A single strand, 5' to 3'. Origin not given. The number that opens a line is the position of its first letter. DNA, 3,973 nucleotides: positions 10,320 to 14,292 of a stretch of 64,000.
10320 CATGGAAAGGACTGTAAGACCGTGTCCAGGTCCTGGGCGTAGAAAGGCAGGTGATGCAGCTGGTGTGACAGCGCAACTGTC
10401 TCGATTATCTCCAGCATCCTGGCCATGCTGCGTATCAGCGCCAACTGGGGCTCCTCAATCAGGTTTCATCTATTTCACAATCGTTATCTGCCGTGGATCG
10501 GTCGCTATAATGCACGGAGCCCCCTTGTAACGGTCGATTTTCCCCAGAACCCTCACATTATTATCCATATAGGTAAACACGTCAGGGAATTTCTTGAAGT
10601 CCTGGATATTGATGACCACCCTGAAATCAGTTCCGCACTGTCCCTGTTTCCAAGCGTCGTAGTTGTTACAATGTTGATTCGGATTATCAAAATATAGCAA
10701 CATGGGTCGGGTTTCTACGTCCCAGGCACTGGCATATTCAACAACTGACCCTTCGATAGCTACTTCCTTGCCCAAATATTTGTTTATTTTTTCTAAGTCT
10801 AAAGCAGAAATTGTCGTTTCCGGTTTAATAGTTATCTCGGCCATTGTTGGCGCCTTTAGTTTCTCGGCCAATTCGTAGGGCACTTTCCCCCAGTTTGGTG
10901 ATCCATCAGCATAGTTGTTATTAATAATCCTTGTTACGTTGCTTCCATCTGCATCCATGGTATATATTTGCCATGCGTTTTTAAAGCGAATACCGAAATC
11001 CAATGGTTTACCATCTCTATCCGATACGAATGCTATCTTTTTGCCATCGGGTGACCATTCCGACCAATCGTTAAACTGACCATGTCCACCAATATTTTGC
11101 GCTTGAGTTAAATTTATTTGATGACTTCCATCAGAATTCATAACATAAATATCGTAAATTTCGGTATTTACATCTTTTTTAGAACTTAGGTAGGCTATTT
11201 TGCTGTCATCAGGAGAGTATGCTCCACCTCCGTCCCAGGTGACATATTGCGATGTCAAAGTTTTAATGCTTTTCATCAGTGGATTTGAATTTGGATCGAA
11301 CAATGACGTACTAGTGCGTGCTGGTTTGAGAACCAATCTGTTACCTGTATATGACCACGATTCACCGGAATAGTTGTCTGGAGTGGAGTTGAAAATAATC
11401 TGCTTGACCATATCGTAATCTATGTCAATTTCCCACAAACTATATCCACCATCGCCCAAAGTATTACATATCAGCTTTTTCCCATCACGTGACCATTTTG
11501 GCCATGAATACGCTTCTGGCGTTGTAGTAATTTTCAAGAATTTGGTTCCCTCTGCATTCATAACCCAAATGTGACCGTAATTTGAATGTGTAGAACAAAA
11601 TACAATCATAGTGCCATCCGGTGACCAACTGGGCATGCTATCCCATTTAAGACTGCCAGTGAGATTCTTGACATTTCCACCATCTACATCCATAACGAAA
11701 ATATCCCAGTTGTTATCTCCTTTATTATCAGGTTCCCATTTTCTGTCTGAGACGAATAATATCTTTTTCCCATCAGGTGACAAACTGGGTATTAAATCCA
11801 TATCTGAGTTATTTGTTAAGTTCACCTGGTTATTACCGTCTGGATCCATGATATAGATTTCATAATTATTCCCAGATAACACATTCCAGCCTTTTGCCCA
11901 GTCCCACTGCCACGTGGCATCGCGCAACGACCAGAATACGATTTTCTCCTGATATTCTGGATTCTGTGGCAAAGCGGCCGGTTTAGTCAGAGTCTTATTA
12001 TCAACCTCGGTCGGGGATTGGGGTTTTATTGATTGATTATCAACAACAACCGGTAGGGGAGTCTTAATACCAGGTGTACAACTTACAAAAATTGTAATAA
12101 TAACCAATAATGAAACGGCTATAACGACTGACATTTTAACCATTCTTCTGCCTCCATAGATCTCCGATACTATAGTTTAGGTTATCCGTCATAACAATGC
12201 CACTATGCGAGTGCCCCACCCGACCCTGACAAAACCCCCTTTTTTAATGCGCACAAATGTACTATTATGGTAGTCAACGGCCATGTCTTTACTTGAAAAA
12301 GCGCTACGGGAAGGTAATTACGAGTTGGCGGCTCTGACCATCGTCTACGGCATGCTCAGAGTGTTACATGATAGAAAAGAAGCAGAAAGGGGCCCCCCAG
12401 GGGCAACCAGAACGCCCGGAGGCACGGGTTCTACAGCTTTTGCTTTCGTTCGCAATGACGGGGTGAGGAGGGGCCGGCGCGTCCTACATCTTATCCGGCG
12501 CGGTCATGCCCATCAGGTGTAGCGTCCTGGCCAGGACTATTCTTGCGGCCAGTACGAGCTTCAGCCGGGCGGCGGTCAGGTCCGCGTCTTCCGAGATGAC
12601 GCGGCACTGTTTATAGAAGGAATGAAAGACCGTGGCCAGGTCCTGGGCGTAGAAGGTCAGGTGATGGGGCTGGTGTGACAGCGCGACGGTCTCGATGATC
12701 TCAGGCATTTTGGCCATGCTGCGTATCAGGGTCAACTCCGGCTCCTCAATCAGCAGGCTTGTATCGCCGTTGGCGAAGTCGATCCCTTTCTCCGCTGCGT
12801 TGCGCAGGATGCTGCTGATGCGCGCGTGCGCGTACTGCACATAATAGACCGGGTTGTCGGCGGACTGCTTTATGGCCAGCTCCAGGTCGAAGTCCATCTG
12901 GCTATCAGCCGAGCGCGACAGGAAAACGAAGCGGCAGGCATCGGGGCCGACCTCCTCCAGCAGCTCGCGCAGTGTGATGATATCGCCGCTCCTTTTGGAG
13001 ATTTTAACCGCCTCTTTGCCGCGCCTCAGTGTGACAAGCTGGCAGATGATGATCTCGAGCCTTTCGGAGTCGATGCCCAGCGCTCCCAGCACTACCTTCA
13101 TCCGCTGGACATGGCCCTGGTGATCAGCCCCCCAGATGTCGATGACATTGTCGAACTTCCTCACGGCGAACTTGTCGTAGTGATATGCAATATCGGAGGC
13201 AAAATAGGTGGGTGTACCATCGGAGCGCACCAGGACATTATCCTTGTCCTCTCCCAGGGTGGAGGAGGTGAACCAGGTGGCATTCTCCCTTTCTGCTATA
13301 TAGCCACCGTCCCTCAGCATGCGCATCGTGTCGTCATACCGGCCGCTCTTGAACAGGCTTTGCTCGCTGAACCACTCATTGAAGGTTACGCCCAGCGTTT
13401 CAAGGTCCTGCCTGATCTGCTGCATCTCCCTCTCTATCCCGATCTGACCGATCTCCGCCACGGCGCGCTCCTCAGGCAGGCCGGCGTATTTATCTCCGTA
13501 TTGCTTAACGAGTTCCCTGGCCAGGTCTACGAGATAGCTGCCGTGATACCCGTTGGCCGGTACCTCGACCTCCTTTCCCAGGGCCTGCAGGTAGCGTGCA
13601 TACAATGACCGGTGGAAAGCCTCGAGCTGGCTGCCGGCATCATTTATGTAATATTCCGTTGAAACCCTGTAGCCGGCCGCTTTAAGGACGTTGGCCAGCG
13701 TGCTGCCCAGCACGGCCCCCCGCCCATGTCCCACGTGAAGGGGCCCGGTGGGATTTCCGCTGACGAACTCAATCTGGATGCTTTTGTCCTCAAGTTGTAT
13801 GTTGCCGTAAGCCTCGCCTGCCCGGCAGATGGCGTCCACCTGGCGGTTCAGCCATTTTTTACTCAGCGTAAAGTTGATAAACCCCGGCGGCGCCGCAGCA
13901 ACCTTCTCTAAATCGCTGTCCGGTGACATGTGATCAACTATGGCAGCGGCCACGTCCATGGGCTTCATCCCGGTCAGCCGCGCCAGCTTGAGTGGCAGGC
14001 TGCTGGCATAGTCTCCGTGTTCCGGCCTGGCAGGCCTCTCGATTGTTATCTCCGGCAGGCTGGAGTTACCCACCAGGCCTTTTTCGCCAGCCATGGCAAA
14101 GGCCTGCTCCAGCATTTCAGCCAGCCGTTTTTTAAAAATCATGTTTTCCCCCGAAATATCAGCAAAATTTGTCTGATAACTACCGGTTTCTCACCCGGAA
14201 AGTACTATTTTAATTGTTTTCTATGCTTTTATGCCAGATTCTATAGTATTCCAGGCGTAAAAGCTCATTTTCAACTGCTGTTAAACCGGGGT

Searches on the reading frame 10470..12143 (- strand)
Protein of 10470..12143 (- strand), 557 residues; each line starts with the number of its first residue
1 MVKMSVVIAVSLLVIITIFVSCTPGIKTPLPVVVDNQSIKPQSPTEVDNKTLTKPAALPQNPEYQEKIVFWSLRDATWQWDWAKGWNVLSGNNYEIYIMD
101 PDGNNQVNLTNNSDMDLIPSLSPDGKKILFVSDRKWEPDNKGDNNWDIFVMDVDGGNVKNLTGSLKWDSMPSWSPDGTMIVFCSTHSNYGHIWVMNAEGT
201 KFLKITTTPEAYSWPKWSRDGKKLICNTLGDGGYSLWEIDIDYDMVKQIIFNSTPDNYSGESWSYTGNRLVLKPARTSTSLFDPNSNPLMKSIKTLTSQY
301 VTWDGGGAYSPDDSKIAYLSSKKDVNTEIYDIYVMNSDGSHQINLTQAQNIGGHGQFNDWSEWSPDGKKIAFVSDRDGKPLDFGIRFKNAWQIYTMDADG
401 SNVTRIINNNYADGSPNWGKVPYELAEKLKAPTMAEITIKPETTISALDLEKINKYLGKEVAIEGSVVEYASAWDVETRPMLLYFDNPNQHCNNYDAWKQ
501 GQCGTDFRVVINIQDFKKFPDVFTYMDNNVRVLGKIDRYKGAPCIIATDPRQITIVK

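Call 8: search_protein_families(library=pfam, proteins=[window:10470-12143:-], max_evalue=0.01)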
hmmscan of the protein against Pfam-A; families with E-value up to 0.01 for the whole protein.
window:10470-12143:- (557 aa): 4 families
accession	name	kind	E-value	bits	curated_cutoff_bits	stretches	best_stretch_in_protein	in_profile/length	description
PF07676.18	PD40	-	4e-29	100.4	20.9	3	166-194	9-38/38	WD40-like Beta Propeller Repeat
PF00930.27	DPPIV_N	-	6.3e-07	28.9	22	0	122-209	1-82/354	Dipeptidyl peptidase IV (DPP IV) N-terminal region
PF25174.1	Beta-prop_THOC3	-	3.5e-06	26.7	305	1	171-331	94-241/272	THOC3 beta-propeller domain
PF25460.1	Beta-prop_Aladin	-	0.00029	20.5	171.1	1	172-238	117-181/340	Aladin seven-bladed propeller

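Call 9: search_protein_families(library=padloc, proteins=[window:10470-12143:-], max_evalue=0.01)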
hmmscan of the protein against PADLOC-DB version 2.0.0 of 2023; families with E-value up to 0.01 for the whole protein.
window:10470-12143:- (557 aa): 1 family
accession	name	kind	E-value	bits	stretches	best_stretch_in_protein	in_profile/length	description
PDLC04716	PDC-M58B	-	0.0034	15.4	0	93-161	10-69/165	-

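Call 59: find_encoding_contigs(protein=window:10470-12143:-, flank=6000, max_places=10)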
Protein window:10470-12143:- (557 aa): 22 contigs read that carry it; 7 places shown.
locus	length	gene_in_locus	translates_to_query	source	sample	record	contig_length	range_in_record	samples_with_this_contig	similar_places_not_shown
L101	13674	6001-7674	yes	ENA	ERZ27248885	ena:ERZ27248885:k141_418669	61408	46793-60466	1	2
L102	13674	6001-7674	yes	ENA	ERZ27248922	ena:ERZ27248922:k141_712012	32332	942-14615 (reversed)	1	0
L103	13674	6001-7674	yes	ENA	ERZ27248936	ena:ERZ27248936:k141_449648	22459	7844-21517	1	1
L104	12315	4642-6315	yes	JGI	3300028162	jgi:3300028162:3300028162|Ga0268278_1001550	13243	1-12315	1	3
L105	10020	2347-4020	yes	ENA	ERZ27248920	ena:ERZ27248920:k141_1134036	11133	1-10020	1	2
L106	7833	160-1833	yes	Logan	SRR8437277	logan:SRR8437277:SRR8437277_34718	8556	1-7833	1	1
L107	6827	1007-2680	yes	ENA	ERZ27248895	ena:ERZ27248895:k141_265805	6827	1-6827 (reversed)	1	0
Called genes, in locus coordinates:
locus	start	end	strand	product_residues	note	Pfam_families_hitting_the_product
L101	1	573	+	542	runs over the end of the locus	PF02734:Dak2, PF21645:FakA-like_M, PF13684:FakA-like_C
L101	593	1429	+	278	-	PF02645:DegV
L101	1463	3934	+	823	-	PF17191:RecG_wedge, PF00270:DEAD, PF04851:ResIII (weak), PF00271:Helicase_C, PF19833:RecG_dom3_C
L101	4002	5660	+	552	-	PF03485:Arg_tRNA_synt_N, PF00750:tRNA-synt_1d, PF01921:tRNA-synt_1f (faint), PF05746:DALR_1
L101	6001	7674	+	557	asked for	PF00930:DPPIV_N (faint), PF26549:Tricorn_N, PF26550:Tricorn_2nd (weak), PF07676:PD40 (weak), PF26550:Tricorn_2nd (weak), PF07676:PD40, PF26549:Tricorn_N (weak), PF07676:PD40 (weak), +2 more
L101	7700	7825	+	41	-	-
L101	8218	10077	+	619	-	PF04851:ResIII, PF10593:Z1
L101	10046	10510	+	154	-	-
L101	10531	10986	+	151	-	-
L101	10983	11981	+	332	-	-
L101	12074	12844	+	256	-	-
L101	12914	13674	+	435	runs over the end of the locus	PF00515:TPR_1 (weak), PF13181:TPR_8 (weak), PF12895:ANAPC3 (weak), PF00515:TPR_1, PF07719:TPR_2 (weak), PF13414:TPR_11 (weak), PF13432:TPR_16 (weak), PF00515:TPR_1, +16 more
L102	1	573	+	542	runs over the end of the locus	PF02734:Dak2, PF21645:FakA-like_M, PF13684:FakA-like_C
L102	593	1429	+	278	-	PF02645:DegV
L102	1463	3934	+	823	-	PF17191:RecG_wedge, PF00270:DEAD, PF04851:ResIII (weak), PF00271:Helicase_C, PF19833:RecG_dom3_C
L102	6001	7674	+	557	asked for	PF00930:DPPIV_N (faint), PF26549:Tricorn_N, PF26550:Tricorn_2nd (weak), PF07676:PD40 (weak), PF26550:Tricorn_2nd (weak), PF07676:PD40, PF26549:Tricorn_N (weak), PF07676:PD40 (weak), +2 more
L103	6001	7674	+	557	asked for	PF00930:DPPIV_N (faint), PF26549:Tricorn_N, PF26550:Tricorn_2nd (weak), PF07676:PD40 (weak), PF26550:Tricorn_2nd (weak), PF07676:PD40, PF26549:Tricorn_N (weak), PF07676:PD40 (weak), +2 more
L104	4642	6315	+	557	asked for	PF00930:DPPIV_N (faint), PF26549:Tricorn_N, PF26550:Tricorn_2nd (weak), PF07676:PD40 (weak), PF26550:Tricorn_2nd (weak), PF07676:PD40, PF26549:Tricorn_N (weak), PF07676:PD40 (weak), +2 more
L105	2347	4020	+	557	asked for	PF00930:DPPIV_N (faint), PF26549:Tricorn_N, PF26550:Tricorn_2nd (weak), PF07676:PD40 (weak), PF26550:Tricorn_2nd (weak), PF07676:PD40, PF26549:Tricorn_N (weak), PF07676:PD40 (weak), +2 more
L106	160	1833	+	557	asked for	PF00930:DPPIV_N (faint), PF26549:Tricorn_N, PF26550:Tricorn_2nd (weak), PF07676:PD40 (weak), PF26550:Tricorn_2nd (weak), PF07676:PD40, PF26549:Tricorn_N (weak), PF07676:PD40 (weak), +2 more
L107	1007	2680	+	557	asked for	PF00930:DPPIV_N (faint), PF26549:Tricorn_N, PF26550:Tricorn_2nd (weak), PF07676:PD40 (weak), PF26550:Tricorn_2nd (weak), PF07676:PD40, PF26549:Tricorn_N (weak), PF07676:PD40 (weak), +2 more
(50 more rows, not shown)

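Call 83: search_protein_families(library=phrogs, proteins=[window:10470-12143:-], max_evalue=0.001)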
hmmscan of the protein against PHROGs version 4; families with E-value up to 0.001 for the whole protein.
window:10470-12143:- (557 aa): 0 families

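Call 95: search_protein_families(library=ncbifam, proteins=[window:10470-12143:-], max_evalue=0.001)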
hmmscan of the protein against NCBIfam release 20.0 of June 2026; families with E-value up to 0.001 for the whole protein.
window:10470-12143:- (557 aa): 5 families
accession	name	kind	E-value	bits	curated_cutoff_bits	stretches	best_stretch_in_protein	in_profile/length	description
TIGR02800.1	propeller_TolB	equivalog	6.1e-44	150.6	343.15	3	143-249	256-362/418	Tol-Pal system beta propeller repeat protein TolB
NF002183.0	PRK01029.1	equivalog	2.9e-23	82.6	405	2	118-250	285-411/429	Tol-Pal system protein TolB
NF053518.1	DipepPtdsDpp5Prph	equivalog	6.4e-23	81.1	900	2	120-226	18-122/655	dipeptidyl-peptidase Dpp5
NF033523.0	lasso_peptidase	equivalog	2.9e-13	49.5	400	1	120-228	25-150/638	Atxe2 family lasso peptide isopeptidase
NF003124.0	PRK04043.1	equivalog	3.3e-11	42.6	428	1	95-225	258-383/419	Tol-Pal system protein TolB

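Call 102: find_related_loci(query=window:10470-12143:-, collection=viral_contigs, flank=6000)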
Query window:10470-12143:- (557 aa) in viral_contigs; peptide patterns used: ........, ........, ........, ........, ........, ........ (x = any residue, [..] = any of these).
No stretch of DNA in the collection matches any of the patterns.

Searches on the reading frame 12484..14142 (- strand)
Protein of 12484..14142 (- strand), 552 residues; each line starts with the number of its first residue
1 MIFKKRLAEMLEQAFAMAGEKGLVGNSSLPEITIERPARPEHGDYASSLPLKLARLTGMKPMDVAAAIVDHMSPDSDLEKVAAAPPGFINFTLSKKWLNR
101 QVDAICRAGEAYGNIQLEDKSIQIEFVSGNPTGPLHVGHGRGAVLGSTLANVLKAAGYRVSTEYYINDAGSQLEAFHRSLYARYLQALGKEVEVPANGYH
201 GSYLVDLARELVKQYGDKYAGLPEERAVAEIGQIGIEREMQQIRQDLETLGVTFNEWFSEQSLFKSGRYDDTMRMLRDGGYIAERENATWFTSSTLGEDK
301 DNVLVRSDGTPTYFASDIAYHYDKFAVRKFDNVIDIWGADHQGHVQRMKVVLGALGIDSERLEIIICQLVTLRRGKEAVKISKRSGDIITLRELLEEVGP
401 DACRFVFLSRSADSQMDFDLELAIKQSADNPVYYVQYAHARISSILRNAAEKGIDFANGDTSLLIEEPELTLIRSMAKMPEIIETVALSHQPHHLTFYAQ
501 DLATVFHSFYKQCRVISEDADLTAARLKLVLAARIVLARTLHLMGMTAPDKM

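Call 8: search_protein_families(library=pfam, proteins=[window:12484-14142:-], max_evalue=0.01)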
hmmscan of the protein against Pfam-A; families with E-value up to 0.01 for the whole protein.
window:12484-14142:- (552 aa): 6 families
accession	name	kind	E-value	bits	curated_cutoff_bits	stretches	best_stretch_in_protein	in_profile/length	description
PF05746.21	DALR_1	-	9e-37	126.2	22.3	1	435-552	1-117/117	DALR anticodon binding domain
PF03485.21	Arg_tRNA_synt_N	-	1.4e-20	74.1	21.5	1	4-93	4-85/85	Arginyl tRNA synthetase N terminal domain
PF00750.26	tRNA-synt_1d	-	6.2e-20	71.9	23.3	1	104-403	4-303/349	tRNA synthetases class I (R), catalytic domain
PF01921.24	tRNA-synt_1f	-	2.2e-06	27.3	27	1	369-430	274-331/360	tRNA synthetases class I (K)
PF01406.26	tRNA-synt_1e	-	0.0001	22.2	27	0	379-421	252-294/301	tRNA synthetases class I (C) catalytic domain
PF09334.17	tRNA-synt_1g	-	0.0083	15.4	20.1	0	379-421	326-367/391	tRNA synthetases class I (M)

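Call 13: find_related_loci(query=window:12484-14142:-, collection=genome_contigs, flank=10000)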
Query window:12484-14142:- (552 aa) in genome_contigs; peptide patterns used: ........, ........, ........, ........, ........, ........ (x = any residue, [..] = any of these).
599 stretches matched a pattern (row limit reached: there are more); 587 encode a relative of the query (tblastn E <= 1e-3); the best 80 are kept; 80 distinct loci.
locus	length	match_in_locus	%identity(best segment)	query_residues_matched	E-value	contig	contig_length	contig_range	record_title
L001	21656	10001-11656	88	1-552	0e+0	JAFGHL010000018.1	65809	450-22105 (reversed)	MAG: Dehalococcoidia bacterium isolate Zod_Metabat.1459 k87_2041629, whole genome shotgun sequence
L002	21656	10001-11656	75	1-552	0e+0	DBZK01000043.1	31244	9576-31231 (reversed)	MAG TPA_asm: Dehalococcoidia bacterium UBA1162 UBA1162_contig_10932, whole genome shotgun sequence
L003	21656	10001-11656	75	1-552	0e+0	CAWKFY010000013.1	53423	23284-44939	MAG: uncultured Chloroflexia bacterium isolate MFD04492.bin.2.15 genome assembly, contig: contig_31520, whole genome sho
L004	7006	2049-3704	77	1-552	0e+0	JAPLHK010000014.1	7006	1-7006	MAG: Chloroflexota bacterium isolate LacPavin_0419_WC90_MAG_53_8 LacPavin_0419_WC90_scaffold_700585, whole genome shotgu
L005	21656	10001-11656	74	1-552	0e+0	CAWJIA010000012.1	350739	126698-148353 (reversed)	MAG: uncultured Chloroflexia bacterium isolate MFD03726.bin.1.148 genome assembly, contig: contig_54985, whole genome sh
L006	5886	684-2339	75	1-552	0e+0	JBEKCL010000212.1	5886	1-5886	MAG: Dehalococcoidia bacterium isolate SPRUCE 159 SPRUCE_159_212, whole genome shotgun sequence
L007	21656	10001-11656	75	1-552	0e+0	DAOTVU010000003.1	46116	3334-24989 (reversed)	MAG TPA_asm: Dehalococcoidia bacterium isolate H111_81 k127_5399, whole genome shotgun sequence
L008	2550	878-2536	66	1-552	0e+0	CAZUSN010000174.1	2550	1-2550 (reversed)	MAG TPA_asm: uncultured Dehalococcoidaceae bacterium isolate binchicken_co124_334 genome assembly, contig: NODE_67058_le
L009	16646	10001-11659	66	1-552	0e+0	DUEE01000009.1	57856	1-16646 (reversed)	MAG TPA_asm: Dehalococcoidia bacterium isolate A509 Contig9, whole genome shotgun sequence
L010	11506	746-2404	67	2-552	0e+0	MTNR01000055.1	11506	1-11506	MAG: Dehalococcoides sp. JdFR-56 JGI24020J35080_1001629, whole genome shotgun sequence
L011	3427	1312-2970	66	1-552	0e+0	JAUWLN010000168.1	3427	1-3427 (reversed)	MAG: Dehalococcoidia bacterium isolate CSMAG_2373 CSMAG_2373_k141_1656608_length_3427_cov_4.0809, whole genome shotgun s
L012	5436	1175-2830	66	1-552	0e+0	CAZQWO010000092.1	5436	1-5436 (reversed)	MAG TPA_asm: uncultured Dehalococcoidaceae bacterium isolate binchicken_co332_95 genome assembly, contig: NODE_5448_leng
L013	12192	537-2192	66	1-552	0e+0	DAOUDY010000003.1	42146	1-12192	MAG TPA_asm: Dehalococcoidales bacterium isolate N2_108 k133_1010571, whole genome shotgun sequence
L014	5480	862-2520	65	1-552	0e+0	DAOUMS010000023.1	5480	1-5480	MAG TPA_asm: Dehalococcoidales bacterium isolate W92_256 k127_389358, whole genome shotgun sequence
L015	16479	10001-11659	65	1-552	0e+0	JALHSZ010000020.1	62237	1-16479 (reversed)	MAG: Dehalococcoidales bacterium isolate PFL11 seq_1872705, whole genome shotgun sequence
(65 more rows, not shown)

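Call 20: find_encoding_contigs(protein=window:12484-14142:-, flank=10000, max_places=10)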
Protein window:12484-14142:- (552 aa): no gene with exactly this product is on record in the collection.
